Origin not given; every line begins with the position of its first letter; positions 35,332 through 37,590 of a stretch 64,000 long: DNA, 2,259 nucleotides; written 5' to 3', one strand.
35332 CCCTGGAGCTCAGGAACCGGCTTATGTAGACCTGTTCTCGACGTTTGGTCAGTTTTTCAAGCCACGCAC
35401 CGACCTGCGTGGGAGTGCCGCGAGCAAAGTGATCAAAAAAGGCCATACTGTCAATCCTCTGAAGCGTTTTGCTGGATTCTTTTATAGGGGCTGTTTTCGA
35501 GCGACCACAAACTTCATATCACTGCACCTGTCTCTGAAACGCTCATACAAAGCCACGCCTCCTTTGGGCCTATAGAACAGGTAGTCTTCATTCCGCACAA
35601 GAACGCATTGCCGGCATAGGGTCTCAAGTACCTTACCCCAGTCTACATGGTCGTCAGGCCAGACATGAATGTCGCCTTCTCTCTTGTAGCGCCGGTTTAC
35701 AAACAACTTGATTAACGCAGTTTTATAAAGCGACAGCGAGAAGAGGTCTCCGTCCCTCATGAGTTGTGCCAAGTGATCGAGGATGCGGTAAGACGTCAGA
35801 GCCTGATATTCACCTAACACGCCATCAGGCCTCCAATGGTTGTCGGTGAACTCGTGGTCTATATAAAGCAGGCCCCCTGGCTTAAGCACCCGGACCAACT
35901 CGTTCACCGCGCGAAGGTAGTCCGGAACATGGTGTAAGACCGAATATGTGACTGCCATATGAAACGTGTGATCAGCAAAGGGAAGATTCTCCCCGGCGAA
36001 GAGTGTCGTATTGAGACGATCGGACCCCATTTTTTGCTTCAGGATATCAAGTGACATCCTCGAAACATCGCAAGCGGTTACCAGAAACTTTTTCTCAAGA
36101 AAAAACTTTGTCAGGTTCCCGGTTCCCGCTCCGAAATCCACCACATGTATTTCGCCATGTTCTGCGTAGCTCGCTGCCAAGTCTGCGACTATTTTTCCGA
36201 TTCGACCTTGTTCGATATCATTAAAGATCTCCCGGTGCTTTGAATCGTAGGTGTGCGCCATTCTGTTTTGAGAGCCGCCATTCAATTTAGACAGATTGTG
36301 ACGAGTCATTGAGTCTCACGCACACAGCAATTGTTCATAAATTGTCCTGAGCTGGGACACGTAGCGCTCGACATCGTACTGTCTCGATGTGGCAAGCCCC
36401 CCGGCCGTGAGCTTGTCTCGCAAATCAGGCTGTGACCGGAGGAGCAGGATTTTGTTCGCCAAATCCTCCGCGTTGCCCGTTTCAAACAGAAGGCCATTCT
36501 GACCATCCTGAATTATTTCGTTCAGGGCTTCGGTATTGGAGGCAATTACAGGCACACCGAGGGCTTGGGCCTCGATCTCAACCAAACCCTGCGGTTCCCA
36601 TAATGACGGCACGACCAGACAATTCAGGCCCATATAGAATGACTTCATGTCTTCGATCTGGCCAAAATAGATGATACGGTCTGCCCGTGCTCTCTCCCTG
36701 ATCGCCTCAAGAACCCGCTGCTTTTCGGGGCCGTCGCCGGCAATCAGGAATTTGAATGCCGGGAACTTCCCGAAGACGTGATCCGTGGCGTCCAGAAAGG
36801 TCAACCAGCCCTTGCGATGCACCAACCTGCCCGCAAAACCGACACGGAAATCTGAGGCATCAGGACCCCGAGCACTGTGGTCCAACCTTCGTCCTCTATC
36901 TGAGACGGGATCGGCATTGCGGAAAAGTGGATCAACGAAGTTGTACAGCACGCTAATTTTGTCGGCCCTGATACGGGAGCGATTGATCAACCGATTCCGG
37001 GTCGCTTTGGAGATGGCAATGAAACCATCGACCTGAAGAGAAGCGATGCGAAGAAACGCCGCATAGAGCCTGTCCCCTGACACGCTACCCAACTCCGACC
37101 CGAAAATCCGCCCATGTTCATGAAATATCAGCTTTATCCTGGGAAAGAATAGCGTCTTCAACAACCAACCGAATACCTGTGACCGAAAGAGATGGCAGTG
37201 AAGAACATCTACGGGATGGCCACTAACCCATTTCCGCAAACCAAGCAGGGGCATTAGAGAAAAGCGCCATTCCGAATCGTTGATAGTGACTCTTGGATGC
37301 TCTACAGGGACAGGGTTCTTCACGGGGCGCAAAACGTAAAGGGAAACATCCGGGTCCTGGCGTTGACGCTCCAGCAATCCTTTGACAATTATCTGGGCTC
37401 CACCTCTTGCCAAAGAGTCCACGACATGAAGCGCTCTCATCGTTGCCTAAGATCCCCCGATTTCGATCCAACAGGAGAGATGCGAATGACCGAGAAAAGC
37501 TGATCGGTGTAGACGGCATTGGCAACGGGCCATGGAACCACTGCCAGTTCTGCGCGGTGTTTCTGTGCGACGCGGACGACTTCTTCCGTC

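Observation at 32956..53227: Exceptionally methylation-rich glycan locus: six SAM methyltransferases plus a B12-radical SAM enzyme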

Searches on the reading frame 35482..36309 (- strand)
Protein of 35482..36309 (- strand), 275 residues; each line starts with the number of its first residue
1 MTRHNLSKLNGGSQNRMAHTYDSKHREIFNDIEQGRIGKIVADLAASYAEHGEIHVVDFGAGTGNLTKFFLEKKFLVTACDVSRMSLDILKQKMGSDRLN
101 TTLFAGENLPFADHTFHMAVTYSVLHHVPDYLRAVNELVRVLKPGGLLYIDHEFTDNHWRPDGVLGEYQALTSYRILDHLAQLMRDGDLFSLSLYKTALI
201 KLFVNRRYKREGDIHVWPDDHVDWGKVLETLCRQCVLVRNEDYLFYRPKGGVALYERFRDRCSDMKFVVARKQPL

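Call 3: search_protein_families(library=pfam, proteins=[window:35482-36309:-], max_evalue=0.01)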
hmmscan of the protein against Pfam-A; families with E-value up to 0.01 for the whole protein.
window:35482-36309:- (275 aa): 8 families
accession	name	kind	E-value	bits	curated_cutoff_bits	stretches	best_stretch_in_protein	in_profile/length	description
PF08241.18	Methyltransf_11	-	1.1e-18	68.1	21.2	1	57-150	1-95/95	Methyltransferase domain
PF13649.12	Methyltransf_25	-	2.2e-16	60.7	27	1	56-146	1-97/97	Methyltransferase domain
PF08242.18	Methyltransf_12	-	2.9e-14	54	30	1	57-148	1-98/98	Methyltransferase domain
PF13489.12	Methyltransf_23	-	6.9e-12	45.8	27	1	36-162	8-128/164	Methyltransferase domain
PF01209.24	Ubie_methyltran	-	1.8e-11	44.3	20.1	1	52-150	47-151/233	ubiE/COQ5 methyltransferase family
PF13847.12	Methyltransf_31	-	3.1e-08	33.9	27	1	51-152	2-111/145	Methyltransferase domain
PF05175.20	MTS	-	0.0017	18.5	23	1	53-108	32-90/170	Methyltransferase small domain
PF13679.12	Methyltransf_32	-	0.0037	17.7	27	1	37-88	9-60/143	Methyltransferase domain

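Call 9: search_protein_families(library=ncbifam, proteins=[window:35482-36309:-], max_evalue=0.001)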
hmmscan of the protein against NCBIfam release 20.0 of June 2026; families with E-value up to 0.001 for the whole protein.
window:35482-36309:- (275 aa): 31 families (the best 25 are shown)
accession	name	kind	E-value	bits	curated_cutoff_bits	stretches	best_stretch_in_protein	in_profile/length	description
TIGR01934.1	MenG_MenH_UbiE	subfamily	3.3e-13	49.5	158.35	1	47-159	34-149/223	ubiquinone/menaquinone biosynthesis methyltransferase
NF045667.1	MTase_DVU1556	equivalog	1e-12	48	155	1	51-150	21-119/213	DVU_1556 family methyltransferase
NF001241.0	PRK00216.1-2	equivalog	2.7e-12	46.9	327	1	53-161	52-157/231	demethylmenaquinone methyltransferase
NF001244.0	PRK00216.1-5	equivalog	5.8e-11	42.1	216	1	15-156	15-158/236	bifunctional demethylmenaquinone methyltransferase/2-methoxy-6-polyprenyl-1,4-benzoquinol methylase UbiE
TIGR02072.1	BioC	equivalog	1.5e-10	41.3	184.95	1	42-150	25-132/244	malonyl-ACP O-methyltransferase BioC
NF052510.1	methyltran_MpqE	exception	1.5e-10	40.9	335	1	52-158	46-158/234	methyl-plastoquinone biosynthesis methyltransferase MpqE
NF007610.0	PRK10258.1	equivalog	3.5e-10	39.6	342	1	44-148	34-136/251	malonyl-ACP O-methyltransferase BioC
NF001240.0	PRK00216.1-1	equivalog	4.4e-10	39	378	1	25-184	35-198/251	bifunctional demethylmenaquinone methyltransferase/2-methoxy-6-polyprenyl-1,4-benzoquinol methylase UbiE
NF043040.1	corrin_prot_MT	hypoth_equivalog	5.8e-10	39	180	1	32-155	22-152/216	corrinoid protein-associated methyltransferase CpaM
NF001243.0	PRK00216.1-4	equivalog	1.3e-09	37.7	235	1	73-148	71-149/237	demethylmenaquinone methyltransferase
TIGR01983.1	UbiG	equivalog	9.2e-09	34.9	102.95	1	40-150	33-151/228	bifunctional 2-polyprenyl-6-hydroxyphenol methylase/3-demethylubiquinol 3-O-methyltransferase UbiG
TIGR02752.1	MenG_heptapren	equivalog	1.2e-08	34.8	419.85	1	73-148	69-147/231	demethylmenaquinone methyltransferase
NF041536.1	ArsM_DUF2284_UU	exception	4.7e-08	31.8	575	1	94-154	124-184/459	arsenite methyltransferase/DUF2284 domain selenoprotein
NF001242.0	PRK00216.1-3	equivalog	6.1e-08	32.4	351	1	48-184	66-205/258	bifunctional demethylmenaquinone methyltransferase/2-methoxy-6-polyprenyl-1,4-benzoquinol methylase UbiE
NF045649.1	2X_seleno_MduS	exception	9.5e-08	31.4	380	1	51-167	40-165/338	methyltransferase domain-containing selenoprotein MduS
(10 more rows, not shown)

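Call 52: search_solved_structures(query=window:35482-36309:-, max_evalue=0.001)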
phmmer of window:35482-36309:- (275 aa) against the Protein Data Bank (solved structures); distinct sequences matched with E-value up to 0.001: 22.
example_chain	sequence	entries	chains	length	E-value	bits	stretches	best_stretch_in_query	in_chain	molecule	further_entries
2yqz_A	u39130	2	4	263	1e-09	41.6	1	38-149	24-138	Hypothetical protein TTHA0223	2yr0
6uak_A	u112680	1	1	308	8.2e-08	35.4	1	53-148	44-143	SAM dependent methyltransferase LahSB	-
2avn_A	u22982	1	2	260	8.8e-08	35.3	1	14-150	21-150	ubiquinone/menaquinone biosynthesis methyltransferase-related protein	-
1xxl_A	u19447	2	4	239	3.3e-07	33.4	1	52-155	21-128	YcgJ protein | ycgJ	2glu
1vl5_A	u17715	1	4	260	5.5e-07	32.7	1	38-157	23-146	unknown conserved protein BH2331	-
3bus_A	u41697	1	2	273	6.2e-07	32.5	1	55-150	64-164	Methyltransferase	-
4pne_A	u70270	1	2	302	2.6e-06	30.5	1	43-150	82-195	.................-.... protein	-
8ys9_A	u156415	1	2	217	3.2e-06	30.1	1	33-148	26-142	Phosphatidylethanolamine N-methyltransferase/phosphatidyl-N-methylethanolamine N-methyltra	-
3sm3_A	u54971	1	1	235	3.6e-06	30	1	54-157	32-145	SAM-dependent methyltransferases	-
6uv6_A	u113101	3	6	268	9.3e-06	28.6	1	56-150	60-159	D-glucose O-methyltransferase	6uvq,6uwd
2p8j_A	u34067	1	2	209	1.3e-05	28.1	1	56-170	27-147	S-adenosylmethionine-dependent methyltransferase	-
5gm1_A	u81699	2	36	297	2.1e-05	27.5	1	54-167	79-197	O-methylransferase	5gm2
3mgg_A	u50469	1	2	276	9e-05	25.4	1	56-190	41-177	Methyltransferase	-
3hnr_A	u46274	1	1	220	0.00023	24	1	14-157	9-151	probable methyltransferase BT9727_4108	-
9w6x_A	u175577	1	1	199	0.00024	24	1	51-150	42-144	YtkW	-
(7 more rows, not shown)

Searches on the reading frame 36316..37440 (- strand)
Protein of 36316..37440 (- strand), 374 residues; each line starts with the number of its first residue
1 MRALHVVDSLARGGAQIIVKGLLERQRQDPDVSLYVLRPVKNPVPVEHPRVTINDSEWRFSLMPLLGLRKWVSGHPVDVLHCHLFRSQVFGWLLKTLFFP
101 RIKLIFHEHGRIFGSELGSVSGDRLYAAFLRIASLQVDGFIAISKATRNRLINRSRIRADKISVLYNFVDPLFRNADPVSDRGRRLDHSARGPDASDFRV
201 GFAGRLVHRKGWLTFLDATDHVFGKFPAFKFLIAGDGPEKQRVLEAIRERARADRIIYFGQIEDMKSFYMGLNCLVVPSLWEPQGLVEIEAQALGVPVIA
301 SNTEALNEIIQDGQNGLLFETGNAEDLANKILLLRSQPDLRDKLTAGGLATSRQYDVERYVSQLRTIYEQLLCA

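Call 3: search_protein_families(library=pfam, proteins=[window:36316-37440:-], max_evalue=0.01)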
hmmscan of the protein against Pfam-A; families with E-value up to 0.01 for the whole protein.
window:36316-37440:- (374 aa): 6 families
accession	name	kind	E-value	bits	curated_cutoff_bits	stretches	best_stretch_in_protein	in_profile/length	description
PF00534.26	Glycos_transf_1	-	9.6e-33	113.6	26.4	1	192-345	10-166/172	Glycosyl transferases group 1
PF13692.12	Glyco_trans_1_4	-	2.5e-31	109.3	27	1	199-334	3-139/142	Glycosyl transferases group 1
PF13439.12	Glyco_transf_4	-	7.6e-19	68.8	28.5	1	13-171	2-168/170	Glycosyltransferase Family 4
PF13579.12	Glyco_trans_4_4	-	3.1e-12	47.6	29.7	1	3-167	7-157/158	Glycosyl transferase 4-like domain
PF13524.12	Glyco_trans_1_2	-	9.4e-05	22.8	25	1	270-362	49-140/144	Glycosyl transferase-like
PF20706.3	GT4-conflict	-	0.00039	20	26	1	189-312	189-322/385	Family 4 Glycosyltransferase in conflict systems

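Call 70: search_protein_families(library=ncbifam, proteins=[window:36316-37440:-], max_evalue=0.000001)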
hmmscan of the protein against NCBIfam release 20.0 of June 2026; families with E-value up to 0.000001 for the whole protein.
window:36316-37440:- (374 aa): 30 families (the best 25 are shown)
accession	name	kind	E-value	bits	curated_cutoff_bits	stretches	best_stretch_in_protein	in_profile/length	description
TIGR03999.1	thiol_BshA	equivalog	4.9e-26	91.5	273.7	1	112-372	120-374/375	N-acetyl-alpha-D-glucosaminyl L-malate synthase BshA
TIGR03088.1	stp2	hypoth_equivalog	1.6e-22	80.1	409.05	1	105-372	108-374/374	TIGR03088 family PEP-CTERM/XrtA system glycosyltransferase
TIGR02149.1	glgA_Coryne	subfamily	2.7e-21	76.1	302.4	1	77-353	84-371/391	glycogen synthase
TIGR04063.1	stp3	hypoth_equivalog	3.3e-19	69.1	442.05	1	135-372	156-396/397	TIGR04063 family PEP-CTERM/XrtA system glycosyltransferase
TIGR04157.1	glyco_rSAM_CFB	subfamily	3.6e-19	69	400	1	136-325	169-354/406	TIGR04157 family glycosyltransferase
TIGR03449.1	mycothiol_MshA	equivalog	1.6e-18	66.9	462.5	1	77-372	103-404/406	D-inositol-3-phosphate glycosyltransferase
NF038298.1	EPS_HpsO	equivalog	1e-17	64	575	1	194-371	198-387/388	hormogonium polysaccharide biosynthesis glycosyltransferase HpsO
NF041010.1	glycosy_Agl16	equivalog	9e-17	61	575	1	69-371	66-351/352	glycosylation protein Agl16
NF049988.1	MGlcDAGSynMgs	equivalog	1.9e-16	60.4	400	1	205-372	221-388/398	alpha-monoglucosyldiacylglycerol synthase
NF011726.0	PRK15179.1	equivalog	2.5e-16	59.1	733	1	122-330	447-652/694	Vi polysaccharide biosynthesis protein TviE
NF041876.1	EPS_EpsE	equivalog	2.9e-16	59.7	400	1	195-350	212-374/389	exopolysaccharide biosynthesis GT4 family glycosyltransferase EpsE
TIGR02095.1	glgA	subfamily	5.8e-15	54.9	328.45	1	200-349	297-457/477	glycogen/starch synthase, ADP-glucose type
NF050056.1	ProtGlycPglH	equivalog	4.8e-14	52.2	600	1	200-364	182-346/354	GalNAc-alpha-(1->4)-GalNAc-alpha-(1->3)-diNAcBac-PP-undecaprenol alpha-1,4-N-acetyl-D-galactosaminyltransferase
NF047684.1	TeichurnBiosyTuaC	equivalog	1.1e-13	50.9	550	1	200-371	222-389/391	teichuronic acid biosynthesis protein TuaC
NF038229.1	Glyco4_Geo_Pelo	equivalog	2.4e-13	49.8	400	1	210-372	174-337/338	GPMC system family 4 glycosyltransferase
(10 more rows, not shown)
